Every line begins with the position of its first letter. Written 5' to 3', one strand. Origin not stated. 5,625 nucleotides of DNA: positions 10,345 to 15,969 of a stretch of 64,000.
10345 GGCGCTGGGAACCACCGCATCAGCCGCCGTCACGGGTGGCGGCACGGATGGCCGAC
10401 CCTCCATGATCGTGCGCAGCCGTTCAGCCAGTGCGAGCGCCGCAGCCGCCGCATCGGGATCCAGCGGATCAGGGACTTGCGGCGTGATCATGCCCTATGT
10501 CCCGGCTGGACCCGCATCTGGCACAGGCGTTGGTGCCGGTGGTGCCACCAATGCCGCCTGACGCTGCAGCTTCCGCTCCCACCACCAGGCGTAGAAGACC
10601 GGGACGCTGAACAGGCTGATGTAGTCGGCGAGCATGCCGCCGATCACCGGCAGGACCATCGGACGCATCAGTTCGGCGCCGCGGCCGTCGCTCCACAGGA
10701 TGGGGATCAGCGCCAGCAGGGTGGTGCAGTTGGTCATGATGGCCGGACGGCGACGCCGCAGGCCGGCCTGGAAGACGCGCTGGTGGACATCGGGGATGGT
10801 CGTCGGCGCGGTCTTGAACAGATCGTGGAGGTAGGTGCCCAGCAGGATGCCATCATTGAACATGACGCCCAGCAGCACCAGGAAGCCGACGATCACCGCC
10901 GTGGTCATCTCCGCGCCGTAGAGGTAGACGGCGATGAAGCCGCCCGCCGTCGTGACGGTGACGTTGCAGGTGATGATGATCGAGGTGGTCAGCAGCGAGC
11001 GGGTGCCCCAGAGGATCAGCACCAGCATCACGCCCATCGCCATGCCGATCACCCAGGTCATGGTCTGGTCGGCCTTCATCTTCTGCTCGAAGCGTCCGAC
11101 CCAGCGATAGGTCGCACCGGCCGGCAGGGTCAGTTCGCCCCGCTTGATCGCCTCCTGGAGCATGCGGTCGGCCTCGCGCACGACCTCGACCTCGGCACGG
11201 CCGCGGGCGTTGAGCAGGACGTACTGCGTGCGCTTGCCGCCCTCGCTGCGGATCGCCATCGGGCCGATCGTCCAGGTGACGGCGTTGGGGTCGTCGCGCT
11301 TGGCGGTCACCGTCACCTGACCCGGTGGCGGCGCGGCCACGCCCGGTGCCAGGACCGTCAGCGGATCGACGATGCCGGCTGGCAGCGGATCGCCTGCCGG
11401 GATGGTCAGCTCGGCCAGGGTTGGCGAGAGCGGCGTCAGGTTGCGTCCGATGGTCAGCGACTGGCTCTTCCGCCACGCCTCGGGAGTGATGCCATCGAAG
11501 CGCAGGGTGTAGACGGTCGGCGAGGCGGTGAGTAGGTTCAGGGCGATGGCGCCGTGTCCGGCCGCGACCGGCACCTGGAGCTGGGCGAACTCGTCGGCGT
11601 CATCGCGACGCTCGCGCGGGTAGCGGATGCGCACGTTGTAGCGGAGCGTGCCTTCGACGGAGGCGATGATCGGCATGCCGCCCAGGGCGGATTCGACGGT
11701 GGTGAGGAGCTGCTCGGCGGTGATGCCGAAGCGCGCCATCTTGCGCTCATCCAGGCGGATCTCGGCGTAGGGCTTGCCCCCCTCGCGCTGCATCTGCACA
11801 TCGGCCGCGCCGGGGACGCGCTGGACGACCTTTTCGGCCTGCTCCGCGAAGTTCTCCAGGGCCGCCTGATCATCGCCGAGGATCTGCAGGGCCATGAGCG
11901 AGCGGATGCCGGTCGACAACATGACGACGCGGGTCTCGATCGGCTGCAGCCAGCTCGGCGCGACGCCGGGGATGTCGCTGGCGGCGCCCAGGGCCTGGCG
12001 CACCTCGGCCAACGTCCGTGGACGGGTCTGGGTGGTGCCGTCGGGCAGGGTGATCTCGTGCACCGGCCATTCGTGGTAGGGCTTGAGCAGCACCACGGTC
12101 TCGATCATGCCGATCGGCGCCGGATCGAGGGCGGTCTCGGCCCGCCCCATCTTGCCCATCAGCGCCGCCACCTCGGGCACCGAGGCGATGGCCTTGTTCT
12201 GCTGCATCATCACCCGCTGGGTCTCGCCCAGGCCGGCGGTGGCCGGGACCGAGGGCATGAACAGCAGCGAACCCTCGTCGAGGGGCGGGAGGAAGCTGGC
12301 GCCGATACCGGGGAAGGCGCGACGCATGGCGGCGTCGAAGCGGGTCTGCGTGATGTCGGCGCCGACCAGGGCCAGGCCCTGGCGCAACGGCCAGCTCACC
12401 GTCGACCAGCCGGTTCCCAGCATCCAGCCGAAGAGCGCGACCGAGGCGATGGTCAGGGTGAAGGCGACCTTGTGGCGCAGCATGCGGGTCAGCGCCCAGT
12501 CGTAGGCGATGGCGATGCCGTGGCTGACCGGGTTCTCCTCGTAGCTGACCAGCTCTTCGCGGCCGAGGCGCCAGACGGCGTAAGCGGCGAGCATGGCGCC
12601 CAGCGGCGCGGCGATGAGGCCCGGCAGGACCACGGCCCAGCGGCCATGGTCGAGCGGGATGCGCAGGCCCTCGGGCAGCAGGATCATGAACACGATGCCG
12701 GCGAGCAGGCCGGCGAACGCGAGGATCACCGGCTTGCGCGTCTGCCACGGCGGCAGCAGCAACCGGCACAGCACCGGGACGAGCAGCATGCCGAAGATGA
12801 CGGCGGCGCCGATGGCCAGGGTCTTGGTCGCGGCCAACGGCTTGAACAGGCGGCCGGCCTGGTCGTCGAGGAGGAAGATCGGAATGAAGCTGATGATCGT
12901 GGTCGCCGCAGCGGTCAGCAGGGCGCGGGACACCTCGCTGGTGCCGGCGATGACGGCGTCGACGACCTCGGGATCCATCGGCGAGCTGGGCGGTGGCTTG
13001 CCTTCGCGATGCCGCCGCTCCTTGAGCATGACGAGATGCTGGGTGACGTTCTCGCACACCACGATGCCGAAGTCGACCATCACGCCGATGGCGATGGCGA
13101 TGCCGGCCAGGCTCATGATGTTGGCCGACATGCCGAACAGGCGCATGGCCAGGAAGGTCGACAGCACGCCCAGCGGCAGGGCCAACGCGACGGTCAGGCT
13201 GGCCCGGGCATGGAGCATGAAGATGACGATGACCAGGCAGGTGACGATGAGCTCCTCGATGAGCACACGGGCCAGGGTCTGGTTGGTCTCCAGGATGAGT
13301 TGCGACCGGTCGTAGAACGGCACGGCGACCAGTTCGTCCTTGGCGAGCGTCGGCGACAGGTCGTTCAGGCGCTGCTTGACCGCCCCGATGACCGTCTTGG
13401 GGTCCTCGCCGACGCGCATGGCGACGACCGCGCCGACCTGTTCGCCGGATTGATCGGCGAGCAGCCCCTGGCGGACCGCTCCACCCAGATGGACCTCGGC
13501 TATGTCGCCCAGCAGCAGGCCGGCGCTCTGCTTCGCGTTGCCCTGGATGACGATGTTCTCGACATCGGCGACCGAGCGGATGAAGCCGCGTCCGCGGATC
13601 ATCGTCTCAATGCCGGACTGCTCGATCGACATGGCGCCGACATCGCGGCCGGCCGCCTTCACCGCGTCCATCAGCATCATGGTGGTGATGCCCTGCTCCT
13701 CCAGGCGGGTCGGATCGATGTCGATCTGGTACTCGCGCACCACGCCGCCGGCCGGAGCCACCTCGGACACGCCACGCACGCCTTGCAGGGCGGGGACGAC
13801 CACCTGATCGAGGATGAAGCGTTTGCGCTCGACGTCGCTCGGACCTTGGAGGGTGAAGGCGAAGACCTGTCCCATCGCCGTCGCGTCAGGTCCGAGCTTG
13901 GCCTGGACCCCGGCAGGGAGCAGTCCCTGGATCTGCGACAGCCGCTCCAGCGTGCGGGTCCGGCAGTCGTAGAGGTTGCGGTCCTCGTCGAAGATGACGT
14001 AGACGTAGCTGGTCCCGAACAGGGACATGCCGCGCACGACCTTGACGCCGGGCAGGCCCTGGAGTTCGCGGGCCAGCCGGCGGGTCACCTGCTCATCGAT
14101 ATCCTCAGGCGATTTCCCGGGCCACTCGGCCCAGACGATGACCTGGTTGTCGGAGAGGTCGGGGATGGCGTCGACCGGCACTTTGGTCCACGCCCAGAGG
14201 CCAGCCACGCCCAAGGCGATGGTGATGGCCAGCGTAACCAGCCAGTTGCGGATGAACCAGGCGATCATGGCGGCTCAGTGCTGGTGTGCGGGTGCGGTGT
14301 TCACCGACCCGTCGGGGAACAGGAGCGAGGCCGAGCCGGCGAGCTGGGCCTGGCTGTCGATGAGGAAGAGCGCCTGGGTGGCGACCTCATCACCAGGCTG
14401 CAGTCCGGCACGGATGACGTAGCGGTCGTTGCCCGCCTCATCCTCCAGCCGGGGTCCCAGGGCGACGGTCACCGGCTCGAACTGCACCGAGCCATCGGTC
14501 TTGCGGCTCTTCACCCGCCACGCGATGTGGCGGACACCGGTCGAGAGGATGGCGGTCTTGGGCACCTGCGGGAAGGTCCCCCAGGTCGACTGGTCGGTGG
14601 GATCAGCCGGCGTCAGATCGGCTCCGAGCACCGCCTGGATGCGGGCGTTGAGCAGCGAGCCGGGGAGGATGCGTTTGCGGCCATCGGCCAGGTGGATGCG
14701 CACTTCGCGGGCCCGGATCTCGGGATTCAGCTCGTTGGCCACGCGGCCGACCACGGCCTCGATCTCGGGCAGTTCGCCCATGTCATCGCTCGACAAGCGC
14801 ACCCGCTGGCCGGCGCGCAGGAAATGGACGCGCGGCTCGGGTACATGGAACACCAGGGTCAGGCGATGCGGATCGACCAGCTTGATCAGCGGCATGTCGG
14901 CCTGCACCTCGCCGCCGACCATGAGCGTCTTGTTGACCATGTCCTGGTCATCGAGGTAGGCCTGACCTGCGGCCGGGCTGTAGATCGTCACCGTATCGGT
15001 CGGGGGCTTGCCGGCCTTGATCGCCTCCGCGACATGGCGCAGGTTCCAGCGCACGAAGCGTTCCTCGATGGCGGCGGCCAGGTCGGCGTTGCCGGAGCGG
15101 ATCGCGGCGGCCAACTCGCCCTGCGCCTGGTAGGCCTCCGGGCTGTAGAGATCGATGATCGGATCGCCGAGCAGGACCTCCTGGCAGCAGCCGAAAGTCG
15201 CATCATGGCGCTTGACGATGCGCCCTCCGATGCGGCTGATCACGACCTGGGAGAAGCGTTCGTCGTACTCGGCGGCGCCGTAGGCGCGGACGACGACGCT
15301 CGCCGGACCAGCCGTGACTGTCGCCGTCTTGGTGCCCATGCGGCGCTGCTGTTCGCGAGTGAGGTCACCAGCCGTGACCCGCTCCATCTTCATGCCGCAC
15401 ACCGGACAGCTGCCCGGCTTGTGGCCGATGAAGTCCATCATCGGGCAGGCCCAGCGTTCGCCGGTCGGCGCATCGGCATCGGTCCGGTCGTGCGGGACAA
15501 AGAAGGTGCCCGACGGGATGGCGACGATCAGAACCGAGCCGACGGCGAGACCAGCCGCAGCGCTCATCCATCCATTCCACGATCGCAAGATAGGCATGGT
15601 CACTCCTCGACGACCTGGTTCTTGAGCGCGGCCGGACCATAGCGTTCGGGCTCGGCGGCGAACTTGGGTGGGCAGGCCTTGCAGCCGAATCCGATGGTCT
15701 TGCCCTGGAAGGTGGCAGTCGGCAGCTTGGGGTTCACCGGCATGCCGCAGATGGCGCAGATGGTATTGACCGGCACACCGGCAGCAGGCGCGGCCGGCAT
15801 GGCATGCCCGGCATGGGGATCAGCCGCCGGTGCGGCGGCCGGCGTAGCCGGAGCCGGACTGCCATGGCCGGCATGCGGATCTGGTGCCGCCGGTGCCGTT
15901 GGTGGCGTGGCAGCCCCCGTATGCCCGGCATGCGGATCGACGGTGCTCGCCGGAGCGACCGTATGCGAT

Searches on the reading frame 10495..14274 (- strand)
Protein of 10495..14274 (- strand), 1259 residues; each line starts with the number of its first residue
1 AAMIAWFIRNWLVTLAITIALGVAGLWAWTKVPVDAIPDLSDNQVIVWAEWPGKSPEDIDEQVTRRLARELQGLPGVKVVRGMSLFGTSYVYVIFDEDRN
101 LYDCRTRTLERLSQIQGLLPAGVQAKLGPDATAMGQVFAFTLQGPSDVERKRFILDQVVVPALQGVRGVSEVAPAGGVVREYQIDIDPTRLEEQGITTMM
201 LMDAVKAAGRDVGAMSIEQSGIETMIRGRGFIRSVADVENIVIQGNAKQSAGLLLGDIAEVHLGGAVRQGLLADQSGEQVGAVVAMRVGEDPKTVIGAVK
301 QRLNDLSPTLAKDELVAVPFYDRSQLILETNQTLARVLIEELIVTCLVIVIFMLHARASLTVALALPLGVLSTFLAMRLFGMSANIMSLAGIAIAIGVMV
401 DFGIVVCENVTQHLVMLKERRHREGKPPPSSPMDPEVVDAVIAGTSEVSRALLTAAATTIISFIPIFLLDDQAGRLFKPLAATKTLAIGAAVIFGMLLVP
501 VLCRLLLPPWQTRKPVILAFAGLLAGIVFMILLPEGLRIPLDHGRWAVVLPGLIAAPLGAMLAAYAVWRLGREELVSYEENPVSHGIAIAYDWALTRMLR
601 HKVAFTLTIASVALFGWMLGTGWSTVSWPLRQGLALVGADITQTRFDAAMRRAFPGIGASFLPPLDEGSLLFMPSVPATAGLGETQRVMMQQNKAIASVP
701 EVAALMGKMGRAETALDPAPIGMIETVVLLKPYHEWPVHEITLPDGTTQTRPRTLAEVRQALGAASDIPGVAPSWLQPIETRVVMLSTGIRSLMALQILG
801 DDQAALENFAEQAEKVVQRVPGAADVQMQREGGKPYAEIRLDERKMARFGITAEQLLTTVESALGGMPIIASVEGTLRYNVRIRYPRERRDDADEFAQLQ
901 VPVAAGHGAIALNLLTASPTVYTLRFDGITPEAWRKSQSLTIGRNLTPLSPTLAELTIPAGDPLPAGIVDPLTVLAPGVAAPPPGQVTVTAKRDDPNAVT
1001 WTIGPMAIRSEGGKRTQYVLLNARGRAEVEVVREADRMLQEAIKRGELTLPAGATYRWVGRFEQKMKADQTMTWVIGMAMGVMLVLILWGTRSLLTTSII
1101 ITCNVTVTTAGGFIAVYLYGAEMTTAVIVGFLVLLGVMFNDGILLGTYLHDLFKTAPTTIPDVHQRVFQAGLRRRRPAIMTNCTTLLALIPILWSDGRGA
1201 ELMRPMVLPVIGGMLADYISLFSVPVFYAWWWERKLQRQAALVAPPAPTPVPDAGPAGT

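Call 14: search_protein_families(library=pfam, proteins=[window:10495-14274:-], max_evalue=0.001)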
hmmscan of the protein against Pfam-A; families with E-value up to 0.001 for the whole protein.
window:10495-14274:- (1259 aa): 2 families
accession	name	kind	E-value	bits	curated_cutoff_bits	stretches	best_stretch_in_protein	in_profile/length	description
PF00873.25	ACR_tran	-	1.6e-168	562.9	28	3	3-514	1-497/1021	AcrB/AcrD/AcrF family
PF02355.23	SecD_SecF_C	-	1.9e-07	31.1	20.5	1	1070-1220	31-174/189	Protein export membrane protein SecD/SecF, C-terminal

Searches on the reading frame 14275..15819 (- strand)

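Call 14: search_protein_families(library=pfam, proteins=[window:14275-15819:-], max_evalue=0.001)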
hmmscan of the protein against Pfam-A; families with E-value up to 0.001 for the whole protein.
window:14275-15819:- (514 aa): 3 families
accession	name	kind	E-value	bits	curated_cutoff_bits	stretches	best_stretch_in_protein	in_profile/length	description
PF16576.10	HlyD_D23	-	2e-23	83.2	30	1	176-387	5-211/214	Barrel-sandwich domain of CusB or HlyD membrane-fusion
PF13437.12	HlyD_3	-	3.3e-08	34.7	22.2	1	301-387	17-106/106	HlyD family secretion protein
PF19335.5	HMBD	-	1.9e-07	31.3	23.6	1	123-146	2-26/28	Heavy metal binding domain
